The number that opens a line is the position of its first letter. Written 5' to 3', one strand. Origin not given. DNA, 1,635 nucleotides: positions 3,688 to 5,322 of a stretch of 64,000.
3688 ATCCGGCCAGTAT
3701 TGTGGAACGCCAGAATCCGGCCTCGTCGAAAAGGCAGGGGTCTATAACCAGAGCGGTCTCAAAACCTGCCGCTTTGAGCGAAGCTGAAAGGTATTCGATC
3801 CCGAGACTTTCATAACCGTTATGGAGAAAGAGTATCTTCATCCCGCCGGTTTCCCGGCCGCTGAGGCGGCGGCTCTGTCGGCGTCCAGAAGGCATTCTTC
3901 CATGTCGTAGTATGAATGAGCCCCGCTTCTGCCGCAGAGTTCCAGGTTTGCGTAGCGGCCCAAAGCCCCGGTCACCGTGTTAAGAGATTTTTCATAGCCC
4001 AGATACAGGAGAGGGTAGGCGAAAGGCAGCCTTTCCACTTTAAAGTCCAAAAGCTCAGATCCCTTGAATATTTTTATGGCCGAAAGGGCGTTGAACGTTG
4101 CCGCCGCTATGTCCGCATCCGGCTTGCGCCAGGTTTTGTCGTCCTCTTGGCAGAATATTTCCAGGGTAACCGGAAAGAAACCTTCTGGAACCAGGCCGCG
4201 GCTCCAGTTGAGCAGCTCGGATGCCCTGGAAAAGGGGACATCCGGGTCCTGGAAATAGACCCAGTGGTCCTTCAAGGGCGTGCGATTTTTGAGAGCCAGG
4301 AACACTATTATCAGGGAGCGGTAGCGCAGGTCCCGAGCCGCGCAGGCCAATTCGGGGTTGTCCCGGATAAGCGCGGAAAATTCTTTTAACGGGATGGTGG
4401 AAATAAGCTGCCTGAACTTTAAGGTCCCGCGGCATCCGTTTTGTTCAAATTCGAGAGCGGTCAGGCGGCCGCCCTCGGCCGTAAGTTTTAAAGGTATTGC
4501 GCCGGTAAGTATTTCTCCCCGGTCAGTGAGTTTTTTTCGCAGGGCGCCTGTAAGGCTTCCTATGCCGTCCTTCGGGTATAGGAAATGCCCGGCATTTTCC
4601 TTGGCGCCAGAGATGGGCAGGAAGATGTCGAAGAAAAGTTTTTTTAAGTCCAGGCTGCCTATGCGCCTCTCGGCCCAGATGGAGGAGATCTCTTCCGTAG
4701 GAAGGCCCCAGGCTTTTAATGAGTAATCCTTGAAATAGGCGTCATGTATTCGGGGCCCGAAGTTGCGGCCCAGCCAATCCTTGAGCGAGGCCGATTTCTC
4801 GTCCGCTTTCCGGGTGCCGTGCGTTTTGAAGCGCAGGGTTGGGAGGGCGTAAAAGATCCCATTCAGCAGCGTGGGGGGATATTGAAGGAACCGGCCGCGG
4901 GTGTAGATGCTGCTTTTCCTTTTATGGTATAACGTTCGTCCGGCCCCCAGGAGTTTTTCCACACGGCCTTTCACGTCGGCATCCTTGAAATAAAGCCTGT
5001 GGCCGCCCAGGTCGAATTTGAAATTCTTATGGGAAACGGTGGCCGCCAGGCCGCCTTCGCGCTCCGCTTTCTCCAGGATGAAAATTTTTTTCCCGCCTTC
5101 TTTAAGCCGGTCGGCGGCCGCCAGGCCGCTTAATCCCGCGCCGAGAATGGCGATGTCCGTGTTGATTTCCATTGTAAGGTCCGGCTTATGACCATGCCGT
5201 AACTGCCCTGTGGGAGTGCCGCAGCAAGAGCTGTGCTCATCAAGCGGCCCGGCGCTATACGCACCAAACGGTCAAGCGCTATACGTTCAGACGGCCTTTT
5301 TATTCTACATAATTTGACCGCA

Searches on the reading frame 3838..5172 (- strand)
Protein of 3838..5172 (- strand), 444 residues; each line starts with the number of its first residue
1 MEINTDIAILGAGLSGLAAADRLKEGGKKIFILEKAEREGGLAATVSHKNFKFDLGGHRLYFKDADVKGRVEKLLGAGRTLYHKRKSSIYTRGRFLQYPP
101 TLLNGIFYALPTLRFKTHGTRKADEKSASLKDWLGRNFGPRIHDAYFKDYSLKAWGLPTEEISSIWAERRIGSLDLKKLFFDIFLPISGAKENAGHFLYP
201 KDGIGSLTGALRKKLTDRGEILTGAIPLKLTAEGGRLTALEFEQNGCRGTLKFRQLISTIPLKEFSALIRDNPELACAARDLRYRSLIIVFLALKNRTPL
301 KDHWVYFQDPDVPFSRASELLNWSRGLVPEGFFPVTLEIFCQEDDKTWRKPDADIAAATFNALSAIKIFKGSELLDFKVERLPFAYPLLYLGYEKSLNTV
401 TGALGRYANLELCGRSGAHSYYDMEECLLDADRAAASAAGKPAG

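Call 41: find_encoding_contigs(protein=window:3838-5172:-, flank=3000, max_places=10)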
Protein window:3838-5172:- (444 aa): 16 contigs read that carry it; 3 places shown.
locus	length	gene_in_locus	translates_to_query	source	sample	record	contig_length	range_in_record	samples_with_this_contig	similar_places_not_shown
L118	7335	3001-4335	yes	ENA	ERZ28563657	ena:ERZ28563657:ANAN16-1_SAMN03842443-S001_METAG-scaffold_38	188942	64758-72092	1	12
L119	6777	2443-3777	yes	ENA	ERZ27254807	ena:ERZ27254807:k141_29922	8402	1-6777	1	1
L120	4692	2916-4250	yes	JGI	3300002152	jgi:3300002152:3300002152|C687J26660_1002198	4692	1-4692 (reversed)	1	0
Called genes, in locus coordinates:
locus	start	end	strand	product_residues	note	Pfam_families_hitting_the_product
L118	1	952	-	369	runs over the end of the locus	PF00696:AA_kinase (faint)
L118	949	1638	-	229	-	PF05908:Gamma_PGA_hydro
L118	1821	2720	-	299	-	PF04055:Radical_SAM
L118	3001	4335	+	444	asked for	PF01593:Amino_oxidase, PF13450:NAD_binding_8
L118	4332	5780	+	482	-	PF02310:B12-binding, PF04055:Radical_SAM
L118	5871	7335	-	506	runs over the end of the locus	-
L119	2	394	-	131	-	?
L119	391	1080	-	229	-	PF05908:Gamma_PGA_hydro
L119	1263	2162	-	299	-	PF04055:Radical_SAM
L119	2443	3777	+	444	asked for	PF01593:Amino_oxidase, PF13450:NAD_binding_8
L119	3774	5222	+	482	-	PF02310:B12-binding, PF04055:Radical_SAM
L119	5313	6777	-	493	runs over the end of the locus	-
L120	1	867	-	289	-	?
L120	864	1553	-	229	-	PF05908:Gamma_PGA_hydro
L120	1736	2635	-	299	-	PF04055:Radical_SAM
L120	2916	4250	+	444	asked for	PF01593:Amino_oxidase, PF13450:NAD_binding_8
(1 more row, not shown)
